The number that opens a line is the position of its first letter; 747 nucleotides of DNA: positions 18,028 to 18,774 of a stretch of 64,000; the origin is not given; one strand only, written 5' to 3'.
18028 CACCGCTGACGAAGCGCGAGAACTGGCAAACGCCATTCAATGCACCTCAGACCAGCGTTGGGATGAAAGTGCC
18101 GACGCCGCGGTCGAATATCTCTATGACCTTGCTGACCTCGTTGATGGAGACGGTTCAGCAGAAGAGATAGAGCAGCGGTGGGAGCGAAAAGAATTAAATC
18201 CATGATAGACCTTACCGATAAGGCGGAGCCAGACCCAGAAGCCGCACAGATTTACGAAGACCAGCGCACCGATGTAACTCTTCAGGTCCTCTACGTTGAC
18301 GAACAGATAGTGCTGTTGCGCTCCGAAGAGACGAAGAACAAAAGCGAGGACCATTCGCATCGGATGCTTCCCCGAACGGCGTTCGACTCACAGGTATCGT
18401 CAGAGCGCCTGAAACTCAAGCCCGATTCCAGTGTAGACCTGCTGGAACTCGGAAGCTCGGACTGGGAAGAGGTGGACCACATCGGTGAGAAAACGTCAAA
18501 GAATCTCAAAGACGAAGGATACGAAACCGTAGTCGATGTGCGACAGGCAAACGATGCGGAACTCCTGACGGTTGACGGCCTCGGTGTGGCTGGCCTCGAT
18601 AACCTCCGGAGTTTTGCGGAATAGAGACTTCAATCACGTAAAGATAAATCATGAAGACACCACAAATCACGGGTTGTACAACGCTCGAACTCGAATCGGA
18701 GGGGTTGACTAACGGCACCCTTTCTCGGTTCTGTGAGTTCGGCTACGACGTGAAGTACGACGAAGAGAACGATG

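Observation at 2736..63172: DNA word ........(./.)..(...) is about ten-fold over-represented on both strands, inside genes and between them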

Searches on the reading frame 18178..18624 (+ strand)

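Call 37: search_protein_families(library=pfam, max_evalue=0.01, proteins=[window:18178-18624:+])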
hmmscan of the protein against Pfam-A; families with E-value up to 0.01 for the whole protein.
window:18178-18624:+ (148 aa): 2 families
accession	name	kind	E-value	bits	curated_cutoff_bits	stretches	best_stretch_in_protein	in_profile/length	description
PF14520.12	HHH_5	-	1.4e-05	25.9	27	1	98-144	6-52/57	Helix-hairpin-helix domain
PF10391.15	DNA_pol_lambd_f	-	0.0094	16.2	29.8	0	101-137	8-44/51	Fingers domain of DNA polymerase lambda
